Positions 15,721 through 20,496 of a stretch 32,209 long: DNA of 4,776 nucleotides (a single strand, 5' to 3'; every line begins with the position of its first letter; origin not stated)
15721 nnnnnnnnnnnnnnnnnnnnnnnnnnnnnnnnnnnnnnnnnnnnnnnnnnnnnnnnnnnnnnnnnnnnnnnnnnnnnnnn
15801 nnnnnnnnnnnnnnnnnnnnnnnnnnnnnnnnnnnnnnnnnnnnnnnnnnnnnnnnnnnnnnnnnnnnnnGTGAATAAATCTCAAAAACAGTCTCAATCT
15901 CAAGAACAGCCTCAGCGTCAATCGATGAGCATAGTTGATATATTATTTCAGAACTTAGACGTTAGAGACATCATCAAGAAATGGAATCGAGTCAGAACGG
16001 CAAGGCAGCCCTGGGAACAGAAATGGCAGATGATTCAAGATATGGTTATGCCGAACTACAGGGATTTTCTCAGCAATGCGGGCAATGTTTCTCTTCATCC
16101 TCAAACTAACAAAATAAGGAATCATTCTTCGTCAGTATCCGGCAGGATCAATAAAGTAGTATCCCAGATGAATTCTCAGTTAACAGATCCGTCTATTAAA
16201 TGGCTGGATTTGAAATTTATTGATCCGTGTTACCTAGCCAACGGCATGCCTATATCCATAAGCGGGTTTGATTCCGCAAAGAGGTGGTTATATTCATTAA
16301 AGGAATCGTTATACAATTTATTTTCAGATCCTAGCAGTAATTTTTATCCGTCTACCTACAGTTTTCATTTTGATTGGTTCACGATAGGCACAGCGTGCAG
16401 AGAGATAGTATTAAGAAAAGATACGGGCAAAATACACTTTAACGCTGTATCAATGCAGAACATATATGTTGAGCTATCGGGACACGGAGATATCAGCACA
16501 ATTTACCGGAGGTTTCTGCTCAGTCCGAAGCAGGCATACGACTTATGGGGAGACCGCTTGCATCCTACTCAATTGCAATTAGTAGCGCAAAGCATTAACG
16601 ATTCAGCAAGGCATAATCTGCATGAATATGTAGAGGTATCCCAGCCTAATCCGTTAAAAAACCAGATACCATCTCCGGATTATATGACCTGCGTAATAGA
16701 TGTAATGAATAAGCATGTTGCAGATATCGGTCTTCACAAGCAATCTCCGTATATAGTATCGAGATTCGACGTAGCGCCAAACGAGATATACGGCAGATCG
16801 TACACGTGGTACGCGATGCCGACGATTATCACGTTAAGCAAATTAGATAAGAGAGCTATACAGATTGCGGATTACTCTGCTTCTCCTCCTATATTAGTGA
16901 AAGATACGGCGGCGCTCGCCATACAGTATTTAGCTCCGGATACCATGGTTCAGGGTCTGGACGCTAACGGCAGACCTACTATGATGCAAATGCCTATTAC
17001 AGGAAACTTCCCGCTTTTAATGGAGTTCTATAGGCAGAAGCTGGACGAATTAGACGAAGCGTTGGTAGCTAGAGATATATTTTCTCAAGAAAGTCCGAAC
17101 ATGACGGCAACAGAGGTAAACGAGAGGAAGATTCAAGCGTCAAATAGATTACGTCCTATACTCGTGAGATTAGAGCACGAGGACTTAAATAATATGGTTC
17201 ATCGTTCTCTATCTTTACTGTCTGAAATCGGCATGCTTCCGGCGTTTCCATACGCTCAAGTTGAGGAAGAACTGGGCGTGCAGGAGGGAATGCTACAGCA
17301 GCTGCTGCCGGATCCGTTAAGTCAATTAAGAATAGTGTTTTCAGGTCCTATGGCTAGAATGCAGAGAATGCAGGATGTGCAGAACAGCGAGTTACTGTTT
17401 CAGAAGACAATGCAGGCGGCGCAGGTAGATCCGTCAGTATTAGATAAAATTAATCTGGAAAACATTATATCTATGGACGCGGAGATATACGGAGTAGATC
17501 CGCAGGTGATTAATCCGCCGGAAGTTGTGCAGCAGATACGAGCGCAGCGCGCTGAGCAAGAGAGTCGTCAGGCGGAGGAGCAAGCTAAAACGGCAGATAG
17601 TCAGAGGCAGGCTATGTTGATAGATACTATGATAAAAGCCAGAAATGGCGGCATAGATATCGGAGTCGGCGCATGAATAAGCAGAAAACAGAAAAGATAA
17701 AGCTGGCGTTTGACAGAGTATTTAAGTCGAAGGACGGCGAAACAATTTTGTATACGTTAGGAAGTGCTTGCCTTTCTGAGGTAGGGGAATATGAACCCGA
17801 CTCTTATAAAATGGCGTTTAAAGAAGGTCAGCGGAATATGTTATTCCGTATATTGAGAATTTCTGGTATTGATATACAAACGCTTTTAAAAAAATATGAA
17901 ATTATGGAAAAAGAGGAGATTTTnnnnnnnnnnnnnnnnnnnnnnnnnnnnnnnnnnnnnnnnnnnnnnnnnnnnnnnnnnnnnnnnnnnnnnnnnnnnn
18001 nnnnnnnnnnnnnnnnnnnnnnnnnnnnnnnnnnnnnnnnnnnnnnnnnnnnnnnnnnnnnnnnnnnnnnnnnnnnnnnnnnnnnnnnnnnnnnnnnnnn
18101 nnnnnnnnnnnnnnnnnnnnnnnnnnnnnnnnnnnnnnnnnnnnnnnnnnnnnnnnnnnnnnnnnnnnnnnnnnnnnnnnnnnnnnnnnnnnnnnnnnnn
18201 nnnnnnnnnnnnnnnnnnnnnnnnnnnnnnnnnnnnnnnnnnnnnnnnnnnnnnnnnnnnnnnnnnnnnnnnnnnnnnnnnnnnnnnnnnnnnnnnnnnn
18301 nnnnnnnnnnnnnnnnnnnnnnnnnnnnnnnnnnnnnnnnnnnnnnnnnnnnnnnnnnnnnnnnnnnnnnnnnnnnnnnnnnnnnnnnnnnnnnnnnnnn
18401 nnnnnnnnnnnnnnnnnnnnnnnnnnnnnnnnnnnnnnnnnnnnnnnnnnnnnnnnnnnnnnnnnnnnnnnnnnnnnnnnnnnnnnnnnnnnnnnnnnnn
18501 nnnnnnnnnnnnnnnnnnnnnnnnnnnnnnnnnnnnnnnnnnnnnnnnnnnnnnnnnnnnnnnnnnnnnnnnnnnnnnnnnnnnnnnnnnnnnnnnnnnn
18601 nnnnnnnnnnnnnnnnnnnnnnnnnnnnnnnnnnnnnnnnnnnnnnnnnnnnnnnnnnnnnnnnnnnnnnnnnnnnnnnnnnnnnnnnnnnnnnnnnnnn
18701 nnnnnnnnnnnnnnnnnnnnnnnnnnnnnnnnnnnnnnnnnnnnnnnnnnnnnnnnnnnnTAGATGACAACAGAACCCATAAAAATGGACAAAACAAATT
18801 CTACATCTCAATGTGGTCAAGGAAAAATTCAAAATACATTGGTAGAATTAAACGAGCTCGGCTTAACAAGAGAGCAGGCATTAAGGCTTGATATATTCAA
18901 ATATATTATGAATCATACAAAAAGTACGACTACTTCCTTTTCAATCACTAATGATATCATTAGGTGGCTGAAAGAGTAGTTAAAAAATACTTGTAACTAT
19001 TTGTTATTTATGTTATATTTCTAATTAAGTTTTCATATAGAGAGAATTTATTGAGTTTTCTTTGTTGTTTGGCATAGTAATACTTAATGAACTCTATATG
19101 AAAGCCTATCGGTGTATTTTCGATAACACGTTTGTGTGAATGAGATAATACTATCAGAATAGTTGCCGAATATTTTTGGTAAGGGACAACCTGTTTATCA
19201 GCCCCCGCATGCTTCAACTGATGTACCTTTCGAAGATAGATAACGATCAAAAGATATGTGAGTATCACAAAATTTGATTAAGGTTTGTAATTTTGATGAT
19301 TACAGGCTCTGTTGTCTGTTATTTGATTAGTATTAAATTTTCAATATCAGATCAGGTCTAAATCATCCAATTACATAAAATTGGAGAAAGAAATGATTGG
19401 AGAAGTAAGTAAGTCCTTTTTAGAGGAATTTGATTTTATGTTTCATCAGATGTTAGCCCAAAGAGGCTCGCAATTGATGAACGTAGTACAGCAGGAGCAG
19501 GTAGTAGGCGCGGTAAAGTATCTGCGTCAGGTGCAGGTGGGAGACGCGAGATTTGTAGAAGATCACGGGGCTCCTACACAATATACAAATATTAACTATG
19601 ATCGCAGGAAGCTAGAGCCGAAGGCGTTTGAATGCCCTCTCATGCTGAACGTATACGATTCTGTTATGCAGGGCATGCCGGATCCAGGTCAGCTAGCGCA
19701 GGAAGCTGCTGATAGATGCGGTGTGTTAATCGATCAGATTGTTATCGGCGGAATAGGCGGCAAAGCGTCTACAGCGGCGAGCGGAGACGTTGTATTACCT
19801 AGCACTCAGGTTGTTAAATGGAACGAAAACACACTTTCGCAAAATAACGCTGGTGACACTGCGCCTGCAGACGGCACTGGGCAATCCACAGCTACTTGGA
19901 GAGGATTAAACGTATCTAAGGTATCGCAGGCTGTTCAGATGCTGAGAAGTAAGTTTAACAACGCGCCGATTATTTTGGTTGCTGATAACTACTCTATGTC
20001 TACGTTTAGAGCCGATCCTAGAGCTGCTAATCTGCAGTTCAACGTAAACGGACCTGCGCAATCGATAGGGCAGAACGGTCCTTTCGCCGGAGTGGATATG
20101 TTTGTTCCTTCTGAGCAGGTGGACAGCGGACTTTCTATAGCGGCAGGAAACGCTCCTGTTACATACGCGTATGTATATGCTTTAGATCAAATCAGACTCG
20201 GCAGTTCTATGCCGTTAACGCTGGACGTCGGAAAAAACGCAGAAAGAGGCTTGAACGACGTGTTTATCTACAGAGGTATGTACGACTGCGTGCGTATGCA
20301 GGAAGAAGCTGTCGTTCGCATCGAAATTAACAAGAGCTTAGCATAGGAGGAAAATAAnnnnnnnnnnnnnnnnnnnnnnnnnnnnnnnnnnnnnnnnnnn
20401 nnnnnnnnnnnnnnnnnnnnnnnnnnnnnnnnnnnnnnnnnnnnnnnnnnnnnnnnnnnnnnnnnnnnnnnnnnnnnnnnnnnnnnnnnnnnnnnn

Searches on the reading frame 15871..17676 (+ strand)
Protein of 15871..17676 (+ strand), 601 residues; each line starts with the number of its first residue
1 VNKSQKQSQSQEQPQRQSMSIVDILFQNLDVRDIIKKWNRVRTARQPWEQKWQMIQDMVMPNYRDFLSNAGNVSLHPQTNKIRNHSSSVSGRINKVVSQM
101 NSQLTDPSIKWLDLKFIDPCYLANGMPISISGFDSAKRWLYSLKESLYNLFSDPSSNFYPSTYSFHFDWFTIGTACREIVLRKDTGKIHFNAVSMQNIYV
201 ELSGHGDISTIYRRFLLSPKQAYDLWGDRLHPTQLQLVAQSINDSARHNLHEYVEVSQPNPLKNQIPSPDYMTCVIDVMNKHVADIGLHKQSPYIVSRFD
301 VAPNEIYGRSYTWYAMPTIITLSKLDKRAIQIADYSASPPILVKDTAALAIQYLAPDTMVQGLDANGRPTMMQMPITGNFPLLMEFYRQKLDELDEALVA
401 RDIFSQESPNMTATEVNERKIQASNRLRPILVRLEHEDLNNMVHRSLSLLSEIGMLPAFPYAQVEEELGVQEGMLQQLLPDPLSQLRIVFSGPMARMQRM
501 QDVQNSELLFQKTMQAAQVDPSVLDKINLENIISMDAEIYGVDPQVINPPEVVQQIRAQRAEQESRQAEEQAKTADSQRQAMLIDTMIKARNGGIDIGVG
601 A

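Call 19: search_protein_families(library=phrogs, proteins=[window:15871-17676:+], max_evalue=0.001)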
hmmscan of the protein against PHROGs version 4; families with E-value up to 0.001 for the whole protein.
window:15871-17676:+ (601 aa): 4 families
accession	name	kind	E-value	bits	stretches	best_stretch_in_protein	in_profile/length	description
phrog_332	-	connector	6.9e-79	266.7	1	32-581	12-539/560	head-tail adaptor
phrog_21643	-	unknown function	4.9e-22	79.3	1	395-590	77-253/268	-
phrog_21528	-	unknown function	1.2e-19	71.7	1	32-235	4-195/224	-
phrog_449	-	connector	1e-14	54.9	1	156-581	122-509/520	head-tail adaptor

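Call 24: find_related_loci(query=window:15871-17676:+, collection=genome_contigs, flank=10000)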
Query window:15871-17676:+ (601 aa) in genome_contigs; peptide patterns used: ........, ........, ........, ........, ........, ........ (x = any residue, [..] = any of these).
21 stretches matched a pattern, but none encodes a relative of the query by tblastn (E <= 1e-3).

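Call 26: search_dna_similar(query=window:15871-17676:+, collection=phages, mode=protein, max_rows=15)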
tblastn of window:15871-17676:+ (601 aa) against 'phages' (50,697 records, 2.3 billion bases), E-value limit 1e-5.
Records with a match: 185; places in all: 185; records where one place covers at least 80% of the query: 141.
Best place of each record, by identity: <60% 185.
By first word of the organism name: Vibrio 41; Pelagibacter 23; Xanthomonas 15; Escherichia 14; Salmonella 12; Pseudomonas 12; Liberibacter 12; Caudoviricetes 10; Bordetella 5; Burkholderia 5; and 17 more.
By host as written in the record: - 50; Candidatus Pelagibacter ubique HTCC1062 14; Vibrio cholerae 2095 9; Vibrio cholerae 7; Xanthomonas albilineans CFBP2523 6; Pseudomonas aeruginosa PA14 5; Candidatus Pelagibacter sp. HTCC1062 4; Escherichia coli O157:H7 4; and 59 more.
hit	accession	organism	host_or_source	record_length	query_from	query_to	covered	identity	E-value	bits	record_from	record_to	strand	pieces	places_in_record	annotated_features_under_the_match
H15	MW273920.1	Pelagibacter phage HTVC024P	Candidatus Pelagibacter sp. HTCC1062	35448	27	549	87%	26.1%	8e-40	162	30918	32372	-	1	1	head-tail connector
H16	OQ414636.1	Pelagibacter phage EXVC032P Baldr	Candidadtus Pelagibacter sp. HTCC1062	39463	34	553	87%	25.9%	3e-38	157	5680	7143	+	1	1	head-tail connector protein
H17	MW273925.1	Pelagibacter phage HTVC203P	Candidatus Pelagibacter sp. FZCC0015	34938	31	547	86%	25.7%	3e-36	151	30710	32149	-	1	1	head-tail connector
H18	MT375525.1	Pelagibacter phage Greip EXVC021P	Candidatus Pelagibacter ubique HTCC1062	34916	31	549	86%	25.5%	8e-41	165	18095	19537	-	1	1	head-tail connector protein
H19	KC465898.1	Pelagibacter phage HTVC010P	Candidatus Pelagibacter ubique HTCC1062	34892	31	547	86%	25.6%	3e-40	163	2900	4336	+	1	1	head-tail connector protein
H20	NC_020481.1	Pelagibacter phage HTVC010P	Candidatus Pelagibacter ubique HTCC1062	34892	31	547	86%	25.6%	3e-40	163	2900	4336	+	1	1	head-tail adaptor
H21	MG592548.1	Vibrio phage 1.182.O._10N.286.46.E1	Vibrio breoganii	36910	45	547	84%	26.1%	7e-34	144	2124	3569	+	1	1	head to tail connecting protein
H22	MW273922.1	Pelagibacter phage HTVC034P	Candidatus Pelagibacter sp. HTCC1062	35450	31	547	86%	25.2%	3e-41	166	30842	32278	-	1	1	head-tail connector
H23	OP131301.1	Pelagibacter phage Skadi-4 EXVC104P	Candidatus Pelagibacter ubique HTCC1062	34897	31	547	86%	24.6%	6e-34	144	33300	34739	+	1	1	similar to head-tail connector/portal protein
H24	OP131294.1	Pelagibacter phage Skadi-6 EXVC106P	Candidatus Pelagibacter ubique HTCC1062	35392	31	547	86%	24.6%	6e-34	144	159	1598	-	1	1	similar to head-tail connector/portal protein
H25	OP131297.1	Pelagibacter phage Skadi-3 EXVC103P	Candidatus Pelagibacter ubique HTCC1062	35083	31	547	86%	24.6%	8e-34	144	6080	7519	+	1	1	head-tail connector/portal protein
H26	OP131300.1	Pelagibacter phage Skadi-7 EXVC107P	Candidatus Pelagibacter ubique HTCC1062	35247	31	547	86%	24.6%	8e-34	144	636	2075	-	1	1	head-tail connector/portal protein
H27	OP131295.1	Pelagibacter phage Skadi-10 EXVC110P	Candidatus Pelagibacter ubique HTCC1062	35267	31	547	86%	24.6%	8e-34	144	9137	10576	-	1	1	head-tail connector/portal protein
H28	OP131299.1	Pelagibacter phage Skadi-2 EXVC102P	Candidatus Pelagibacter ubique HTCC1062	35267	31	547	86%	24.6%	8e-34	144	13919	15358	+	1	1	head-tail connector/portal protein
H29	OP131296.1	Pelagibacter phage Skadi-8 EXVC108P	Candidatus Pelagibacter ubique HTCC1062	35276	31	547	86%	24.6%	8e-34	144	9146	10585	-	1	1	head-tail connector/portal protein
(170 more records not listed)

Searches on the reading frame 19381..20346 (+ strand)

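Call 19: search_protein_families(library=phrogs, proteins=[window:19381-20346:+], max_evalue=0.001)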
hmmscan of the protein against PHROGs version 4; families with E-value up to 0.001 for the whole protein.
window:19381-20346:+ (321 aa): 1 family
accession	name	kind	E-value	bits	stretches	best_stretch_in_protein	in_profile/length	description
phrog_3437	-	head and packaging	8.2e-12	45.9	1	7-318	5-293/294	major head protein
